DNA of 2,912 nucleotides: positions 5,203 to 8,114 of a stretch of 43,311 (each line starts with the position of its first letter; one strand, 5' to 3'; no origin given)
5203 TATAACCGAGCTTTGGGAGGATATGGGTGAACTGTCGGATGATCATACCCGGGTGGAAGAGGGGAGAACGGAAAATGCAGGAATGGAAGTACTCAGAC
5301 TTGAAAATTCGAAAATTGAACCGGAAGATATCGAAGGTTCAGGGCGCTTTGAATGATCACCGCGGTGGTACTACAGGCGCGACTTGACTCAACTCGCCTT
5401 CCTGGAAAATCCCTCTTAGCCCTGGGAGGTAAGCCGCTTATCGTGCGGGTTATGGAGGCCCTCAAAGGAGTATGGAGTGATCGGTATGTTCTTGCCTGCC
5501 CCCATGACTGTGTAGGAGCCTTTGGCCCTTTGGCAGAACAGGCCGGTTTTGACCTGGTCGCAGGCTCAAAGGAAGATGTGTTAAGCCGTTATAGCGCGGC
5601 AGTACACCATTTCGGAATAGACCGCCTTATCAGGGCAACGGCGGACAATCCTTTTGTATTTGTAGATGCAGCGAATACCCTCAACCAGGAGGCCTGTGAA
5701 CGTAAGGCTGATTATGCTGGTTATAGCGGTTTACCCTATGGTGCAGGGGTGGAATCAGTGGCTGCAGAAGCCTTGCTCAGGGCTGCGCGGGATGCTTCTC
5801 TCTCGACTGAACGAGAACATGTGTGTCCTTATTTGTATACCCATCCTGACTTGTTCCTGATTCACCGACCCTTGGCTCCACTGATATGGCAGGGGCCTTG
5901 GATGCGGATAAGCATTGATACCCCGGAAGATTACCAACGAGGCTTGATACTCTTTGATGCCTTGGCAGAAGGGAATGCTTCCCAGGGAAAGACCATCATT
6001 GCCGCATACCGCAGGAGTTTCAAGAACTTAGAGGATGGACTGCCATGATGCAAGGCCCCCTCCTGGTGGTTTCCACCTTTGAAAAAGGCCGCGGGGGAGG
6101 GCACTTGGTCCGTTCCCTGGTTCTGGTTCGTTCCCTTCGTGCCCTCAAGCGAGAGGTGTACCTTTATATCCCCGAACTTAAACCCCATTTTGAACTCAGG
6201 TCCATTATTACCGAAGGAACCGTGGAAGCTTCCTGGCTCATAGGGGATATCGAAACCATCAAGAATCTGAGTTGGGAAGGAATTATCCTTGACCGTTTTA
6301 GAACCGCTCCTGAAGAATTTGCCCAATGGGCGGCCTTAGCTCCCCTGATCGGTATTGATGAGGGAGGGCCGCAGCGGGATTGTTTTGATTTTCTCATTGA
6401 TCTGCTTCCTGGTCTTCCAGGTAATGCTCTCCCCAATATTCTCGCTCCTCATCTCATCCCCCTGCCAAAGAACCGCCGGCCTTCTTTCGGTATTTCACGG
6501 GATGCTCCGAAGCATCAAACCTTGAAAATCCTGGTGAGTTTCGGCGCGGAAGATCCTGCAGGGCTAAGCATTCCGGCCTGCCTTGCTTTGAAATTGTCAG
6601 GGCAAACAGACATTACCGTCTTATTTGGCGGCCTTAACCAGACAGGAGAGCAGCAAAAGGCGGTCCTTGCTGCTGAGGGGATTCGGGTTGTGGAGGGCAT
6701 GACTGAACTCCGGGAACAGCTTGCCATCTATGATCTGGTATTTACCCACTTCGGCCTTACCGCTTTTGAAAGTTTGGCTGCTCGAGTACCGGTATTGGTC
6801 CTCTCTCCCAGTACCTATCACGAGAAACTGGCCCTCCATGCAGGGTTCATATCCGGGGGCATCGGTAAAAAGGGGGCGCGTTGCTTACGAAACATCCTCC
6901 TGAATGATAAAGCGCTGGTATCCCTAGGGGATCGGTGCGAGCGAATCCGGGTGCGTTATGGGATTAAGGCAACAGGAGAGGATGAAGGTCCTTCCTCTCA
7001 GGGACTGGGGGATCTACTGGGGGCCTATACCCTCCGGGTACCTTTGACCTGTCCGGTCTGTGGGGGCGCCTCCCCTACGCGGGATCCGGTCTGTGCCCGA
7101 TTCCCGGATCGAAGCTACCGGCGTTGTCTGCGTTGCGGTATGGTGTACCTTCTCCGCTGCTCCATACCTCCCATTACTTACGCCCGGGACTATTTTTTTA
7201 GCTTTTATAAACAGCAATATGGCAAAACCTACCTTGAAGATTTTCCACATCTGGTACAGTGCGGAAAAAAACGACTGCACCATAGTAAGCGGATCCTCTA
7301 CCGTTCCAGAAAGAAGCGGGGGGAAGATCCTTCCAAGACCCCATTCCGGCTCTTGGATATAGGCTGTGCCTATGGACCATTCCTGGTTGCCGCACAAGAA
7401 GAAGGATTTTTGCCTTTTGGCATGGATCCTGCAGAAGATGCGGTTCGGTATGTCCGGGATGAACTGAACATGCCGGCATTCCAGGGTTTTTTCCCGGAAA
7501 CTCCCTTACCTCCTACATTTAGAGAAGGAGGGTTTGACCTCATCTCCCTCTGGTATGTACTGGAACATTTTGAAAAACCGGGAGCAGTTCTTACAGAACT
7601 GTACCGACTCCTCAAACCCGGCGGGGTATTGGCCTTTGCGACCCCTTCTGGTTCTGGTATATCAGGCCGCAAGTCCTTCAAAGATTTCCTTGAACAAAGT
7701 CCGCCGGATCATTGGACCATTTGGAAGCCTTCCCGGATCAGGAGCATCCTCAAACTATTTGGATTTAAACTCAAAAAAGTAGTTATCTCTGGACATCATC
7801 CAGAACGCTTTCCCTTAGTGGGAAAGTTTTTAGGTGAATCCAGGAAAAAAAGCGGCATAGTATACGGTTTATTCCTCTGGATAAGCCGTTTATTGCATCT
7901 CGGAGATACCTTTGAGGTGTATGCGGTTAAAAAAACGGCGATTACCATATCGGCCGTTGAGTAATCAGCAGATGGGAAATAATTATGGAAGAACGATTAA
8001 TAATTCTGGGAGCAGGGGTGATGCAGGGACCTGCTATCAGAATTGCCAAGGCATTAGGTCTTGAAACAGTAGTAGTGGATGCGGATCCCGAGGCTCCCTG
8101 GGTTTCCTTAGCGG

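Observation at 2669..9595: Five-gene, translationally coupled spiro-SPASM operon next to flaB: candidate uncharacterised activated-sugar (flagellin glycan?) tailoring pathway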

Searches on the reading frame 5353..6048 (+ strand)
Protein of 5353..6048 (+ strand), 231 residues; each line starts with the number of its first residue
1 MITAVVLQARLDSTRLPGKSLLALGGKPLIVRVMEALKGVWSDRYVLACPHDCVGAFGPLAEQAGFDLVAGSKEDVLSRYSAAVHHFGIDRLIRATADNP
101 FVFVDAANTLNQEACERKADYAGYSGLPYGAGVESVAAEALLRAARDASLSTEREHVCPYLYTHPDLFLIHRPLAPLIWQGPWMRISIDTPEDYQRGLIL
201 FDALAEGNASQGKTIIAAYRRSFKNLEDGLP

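Call 3: search_protein_families(library=pfam, proteins=[window:5353-6048:+], max_evalue=0.01)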
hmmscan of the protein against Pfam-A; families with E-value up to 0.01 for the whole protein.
window:5353-6048:+ (231 aa): 2 families
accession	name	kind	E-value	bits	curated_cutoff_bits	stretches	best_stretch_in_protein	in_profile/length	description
PF02348.25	CTP_transf_3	-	3.7e-22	79.6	22.6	1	4-173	1-178/217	Cytidylyltransferase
PF12804.13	NTP_transf_3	-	2.7e-06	28.1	27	1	18-122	15-119/160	MobA-like NTP transferase domain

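Call 4: search_protein_families(library=ncbifam, proteins=[window:5353-6048:+], max_evalue=0.01)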
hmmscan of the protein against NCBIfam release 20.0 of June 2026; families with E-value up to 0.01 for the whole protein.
window:5353-6048:+ (231 aa): 7 families
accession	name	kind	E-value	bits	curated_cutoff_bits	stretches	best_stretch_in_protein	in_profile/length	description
NF009905.0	PRK13368.1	subfamily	7.8e-11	41.8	255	1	3-116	3-116/243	3-deoxy-manno-octulosonate cytidylyltransferase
NF003952.0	PRK05450.1-5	subfamily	1.8e-10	40.4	193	1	3-113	3-115/250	3-deoxy-manno-octulosonate cytidylyltransferase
TIGR00466.1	kdsB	equivalog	3.3e-08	33.2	155.2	1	3-56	3-56/241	3-deoxy-manno-octulosonate cytidylyltransferase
NF003948.0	PRK05450.1-1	equivalog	9.1e-08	31.6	281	1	3-52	6-55/248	3-deoxy-manno-octulosonate cytidylyltransferase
NF003950.0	PRK05450.1-3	subfamily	4.1e-05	23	234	1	3-39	3-39/248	3-deoxy-manno-octulosonate cytidylyltransferase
NF011056.0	PRK14489.1-1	equivalog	0.00026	20.2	379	1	3-103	7-102/363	bifunctional molybdenum cofactor guanylyltransferase MobA/molybdopterin-guanine dinucleotide biosynthesis adaptor protein MobB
TIGR02665.1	molyb_mobA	equivalog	0.002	18.2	151.85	1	12-121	10-120/186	molybdenum cofactor guanylyltransferase MobA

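Call 68: search_solved_structures(query=window:5353-6048:+, max_evalue=0.01)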
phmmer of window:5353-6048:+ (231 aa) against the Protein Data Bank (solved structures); distinct sequences matched with E-value up to 0.01: 14.
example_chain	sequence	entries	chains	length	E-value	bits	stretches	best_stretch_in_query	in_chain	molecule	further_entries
6oew_A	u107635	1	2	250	7.2e-12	48.4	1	3-195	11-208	Cytidylyltransferase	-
3jtj_A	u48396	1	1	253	4.1e-08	36.1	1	5-102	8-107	3-deoxy-manno-octulosonate cytidylyltransferase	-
8ees_A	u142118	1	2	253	7.3e-08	35.3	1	5-56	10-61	3-deoxy-manno-octulosonate cytidylyltransferase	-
1vh1_A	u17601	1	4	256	2.7e-07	33.4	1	4-56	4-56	3-deoxy-manno-octulosonate cytidylyltransferase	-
3k8d_A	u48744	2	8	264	2.9e-07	33.3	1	4-56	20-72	3-deoxy-manno-octulosonate cytidylyltransferase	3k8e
3oam_A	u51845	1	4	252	6.8e-06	28.8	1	4-54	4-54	3-deoxy-manno-octulosonate cytidylyltransferase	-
3tqd_A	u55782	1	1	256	8.7e-06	28.4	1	4-112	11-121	3-deoxy-manno-octulosonate cytidylyltransferase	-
2y6p_A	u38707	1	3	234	0.00015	24.4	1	3-109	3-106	3-DEOXY-MANNO-OCTULOSONATE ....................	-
4xwi_A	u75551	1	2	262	0.00077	22.1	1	4-54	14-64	3-deoxy-manno-octulosonate cytidylyltransferase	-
4fcu_A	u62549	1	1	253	0.0013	21.3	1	5-48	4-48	3-deoxy-manno-octulosonate cytidylyltransferase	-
3pol_A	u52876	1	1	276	0.0015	21.2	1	5-48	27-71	3-deoxy-manno-octulosonate cytidylyltransferase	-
1gq9_A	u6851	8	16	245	0.0021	20.7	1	4-101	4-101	3-DEOXY-MANNO-OCTULOSONATE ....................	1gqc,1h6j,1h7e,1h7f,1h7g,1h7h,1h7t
3duv_A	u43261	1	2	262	0.0021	20.6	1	4-54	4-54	3-deoxy-manno-octulosonate cytidylyltransferase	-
1vh3_A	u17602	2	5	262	0.0021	20.6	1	4-54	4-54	3-deoxy-manno-octulosonate cytidylyltransferase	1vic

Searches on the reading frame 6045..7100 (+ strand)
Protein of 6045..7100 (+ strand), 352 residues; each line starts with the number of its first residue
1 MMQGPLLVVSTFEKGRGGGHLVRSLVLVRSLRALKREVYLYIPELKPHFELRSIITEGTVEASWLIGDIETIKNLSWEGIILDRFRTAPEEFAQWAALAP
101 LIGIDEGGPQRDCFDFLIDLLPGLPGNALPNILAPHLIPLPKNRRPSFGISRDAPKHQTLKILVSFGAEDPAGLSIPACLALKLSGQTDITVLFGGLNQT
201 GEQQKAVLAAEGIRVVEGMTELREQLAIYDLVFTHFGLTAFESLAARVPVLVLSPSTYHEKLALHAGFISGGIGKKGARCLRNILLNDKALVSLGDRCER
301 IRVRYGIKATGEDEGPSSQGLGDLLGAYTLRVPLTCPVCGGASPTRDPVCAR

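Call 72: search_solved_structures(query=A3, max_evalue=1, show_alignments=2)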
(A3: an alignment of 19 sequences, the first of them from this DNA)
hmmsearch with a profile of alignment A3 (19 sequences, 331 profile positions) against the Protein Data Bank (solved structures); distinct sequences matched with E-value up to 1: 4.
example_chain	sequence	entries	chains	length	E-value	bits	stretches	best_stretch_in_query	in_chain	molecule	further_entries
9wde_A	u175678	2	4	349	0.0067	18.8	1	151-297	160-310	Processive diacylglycerol beta-glucosyltransferase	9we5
3hbm_A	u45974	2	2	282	0.54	12.5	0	18-216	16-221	UDP-sugar hydrolase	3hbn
3d02_A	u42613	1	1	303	0.67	12.2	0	23-94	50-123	Putative LACI-type transcriptional regulator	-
9i1m_A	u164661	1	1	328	0.8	12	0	23-94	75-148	Sugar-binding protein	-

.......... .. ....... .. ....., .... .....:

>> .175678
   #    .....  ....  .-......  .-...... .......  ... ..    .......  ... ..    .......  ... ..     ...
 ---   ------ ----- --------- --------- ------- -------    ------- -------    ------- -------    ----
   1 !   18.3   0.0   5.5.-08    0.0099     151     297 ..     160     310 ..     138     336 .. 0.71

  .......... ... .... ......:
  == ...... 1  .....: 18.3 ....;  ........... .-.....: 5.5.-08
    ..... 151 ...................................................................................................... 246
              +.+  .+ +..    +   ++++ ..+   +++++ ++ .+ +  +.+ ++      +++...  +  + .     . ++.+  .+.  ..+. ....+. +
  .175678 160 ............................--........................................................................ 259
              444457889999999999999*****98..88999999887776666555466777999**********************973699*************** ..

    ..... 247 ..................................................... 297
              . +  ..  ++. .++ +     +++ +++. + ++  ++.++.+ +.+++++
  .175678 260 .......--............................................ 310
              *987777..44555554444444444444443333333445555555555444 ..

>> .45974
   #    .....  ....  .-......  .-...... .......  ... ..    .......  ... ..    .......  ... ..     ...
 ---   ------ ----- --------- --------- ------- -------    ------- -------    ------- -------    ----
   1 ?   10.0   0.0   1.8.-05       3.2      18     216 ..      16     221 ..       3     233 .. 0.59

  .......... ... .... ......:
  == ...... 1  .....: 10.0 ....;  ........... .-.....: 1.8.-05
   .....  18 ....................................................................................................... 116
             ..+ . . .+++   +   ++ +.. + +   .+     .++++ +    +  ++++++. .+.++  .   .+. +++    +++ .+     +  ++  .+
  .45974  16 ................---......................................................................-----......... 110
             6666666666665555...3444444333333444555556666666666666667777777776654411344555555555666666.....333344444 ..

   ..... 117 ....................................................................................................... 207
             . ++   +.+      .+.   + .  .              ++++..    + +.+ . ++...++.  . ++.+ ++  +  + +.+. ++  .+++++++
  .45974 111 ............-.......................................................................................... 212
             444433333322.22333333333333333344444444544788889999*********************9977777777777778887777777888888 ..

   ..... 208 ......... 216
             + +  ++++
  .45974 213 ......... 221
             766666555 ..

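Call 82: search_protein_families(library=pfam, proteins=[window:6045-7100:+], max_evalue=0.01)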
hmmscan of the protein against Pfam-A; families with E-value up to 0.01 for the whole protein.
window:6045-7100:+ (352 aa): 0 families

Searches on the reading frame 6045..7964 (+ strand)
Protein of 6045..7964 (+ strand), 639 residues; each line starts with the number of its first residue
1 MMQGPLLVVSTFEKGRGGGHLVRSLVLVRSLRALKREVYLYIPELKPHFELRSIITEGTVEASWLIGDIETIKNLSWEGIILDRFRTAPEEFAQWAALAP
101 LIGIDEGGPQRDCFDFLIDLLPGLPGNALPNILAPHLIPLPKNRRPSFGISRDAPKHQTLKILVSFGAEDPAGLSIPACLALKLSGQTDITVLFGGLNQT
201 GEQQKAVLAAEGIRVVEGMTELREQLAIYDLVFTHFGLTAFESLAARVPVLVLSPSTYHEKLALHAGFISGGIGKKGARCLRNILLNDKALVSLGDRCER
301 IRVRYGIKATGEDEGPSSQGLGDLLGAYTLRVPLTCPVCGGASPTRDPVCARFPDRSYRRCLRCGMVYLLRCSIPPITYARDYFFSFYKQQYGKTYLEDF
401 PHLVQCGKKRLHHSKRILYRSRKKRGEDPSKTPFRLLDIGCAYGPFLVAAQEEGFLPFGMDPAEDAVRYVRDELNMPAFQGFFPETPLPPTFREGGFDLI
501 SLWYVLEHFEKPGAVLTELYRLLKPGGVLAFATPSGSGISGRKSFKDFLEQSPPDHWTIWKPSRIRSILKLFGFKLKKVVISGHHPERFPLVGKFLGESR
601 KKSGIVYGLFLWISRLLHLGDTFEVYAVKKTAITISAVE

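Call 3: search_protein_families(library=pfam, proteins=[window:6045-7964:+], max_evalue=0.01)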
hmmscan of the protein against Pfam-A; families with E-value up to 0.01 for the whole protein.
window:6045-7964:+ (639 aa): 5 families
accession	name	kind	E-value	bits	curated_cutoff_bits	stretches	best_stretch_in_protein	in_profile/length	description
PF13489.12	Methyltransf_23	-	6.2e-22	78.5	27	1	428-576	18-161/164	Methyltransferase domain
PF08241.18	Methyltransf_11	-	2.9e-12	47.5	21.2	1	437-531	1-95/95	Methyltransferase domain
PF08242.18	Methyltransf_12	-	2.4e-10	41.4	30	1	437-529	1-98/98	Methyltransferase domain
PF13649.12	Methyltransf_25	-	6.4e-10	40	27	1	437-527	2-97/97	Methyltransferase domain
PF13847.12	Methyltransf_31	-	1e-06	28.9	27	1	435-535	6-113/145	Methyltransferase domain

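Call 4: search_protein_families(library=ncbifam, proteins=[window:6045-7964:+], max_evalue=0.01)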
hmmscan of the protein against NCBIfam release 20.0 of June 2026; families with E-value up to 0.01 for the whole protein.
window:6045-7964:+ (639 aa): 6 families
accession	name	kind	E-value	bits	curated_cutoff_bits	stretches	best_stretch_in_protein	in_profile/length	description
TIGR03590.1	PseG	equivalog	1.6e-08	34.5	153.55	1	145-253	155-267/280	UDP-2,4-diacetamido-2,4,6-trideoxy-beta-L-altropyranose hydrolase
NF045667.1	MTase_DVU1556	equivalog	2.9e-07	30.2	155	1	435-531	25-119/213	DVU_1556 family methyltransferase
TIGR01983.1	UbiG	equivalog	5.2e-06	25.9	102.95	1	429-533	46-153/228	bifunctional 2-polyprenyl-6-hydroxyphenol methylase/3-demethylubiquinol 3-O-methyltransferase UbiG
TIGR04345.1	ovoA_Cterm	equivalog_domain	5.1e-05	22.9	170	1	495-534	133-172/242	putative 4-mercaptohistidine N1-methyltransferase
TIGR02072.1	BioC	equivalog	0.00089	19.1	184.95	1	433-534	35-135/244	malonyl-ACP O-methyltransferase BioC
NF001244.0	PRK00216.1-5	equivalog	0.002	17.5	216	1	435-530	51-152/236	bifunctional demethylmenaquinone methyltransferase/2-methoxy-6-polyprenyl-1,4-benzoquinol methylase UbiE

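Call 66: search_solved_structures(query=window:6045-7964:+, max_evalue=0.01)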
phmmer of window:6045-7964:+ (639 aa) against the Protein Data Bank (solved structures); distinct sequences matched with E-value up to 0.01: 24.
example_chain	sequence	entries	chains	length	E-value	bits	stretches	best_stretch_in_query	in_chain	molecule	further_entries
6uak_A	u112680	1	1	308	3.6e-07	32.1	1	431-533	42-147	SAM dependent methyltransferase LahSB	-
3dli_A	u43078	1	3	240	1.9e-06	29.7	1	415-579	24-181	methyltransferase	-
3cc8_A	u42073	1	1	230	3.1e-05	25.7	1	435-540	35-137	Putative methyltransferase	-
4kdr_A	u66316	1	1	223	0.00011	23.8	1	435-540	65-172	3-demethylubiquinone-9 3-methyltransferase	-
5dpm_A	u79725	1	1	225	0.00012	23.8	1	435-540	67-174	Ubiquinone biosynthesis O-methyltransferase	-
7qcb_A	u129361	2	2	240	0.00016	23.3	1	434-536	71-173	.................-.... 27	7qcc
2avn_A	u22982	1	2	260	0.00016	23.3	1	427-531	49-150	ubiquinone/menaquinone biosynthesis methyltransferase-related protein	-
7pd7_A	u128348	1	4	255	0.00019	23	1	431-527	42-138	Methyltransferase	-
4kdc_A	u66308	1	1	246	0.00029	22.5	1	435-540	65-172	3-demethylubiquinone-9 3-methyltransferase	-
5t64_A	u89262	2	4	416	0.00035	22.2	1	427-579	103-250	Sugar 3-C-methyl transferase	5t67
1vl5_A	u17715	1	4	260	0.00052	21.6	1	492-579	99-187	unknown conserved protein BH2331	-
4e31_A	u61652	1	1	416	0.00061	21.4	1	432-579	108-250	TcaB9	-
1ve3_A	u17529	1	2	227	0.00066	21.3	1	433-529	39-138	hypothetical protein PH0226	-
4e2x_A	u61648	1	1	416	0.00066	21.3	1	432-579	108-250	TcaB9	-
3ndi_A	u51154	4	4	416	0.00067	21.3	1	432-579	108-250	Methyltransferase | TcaB9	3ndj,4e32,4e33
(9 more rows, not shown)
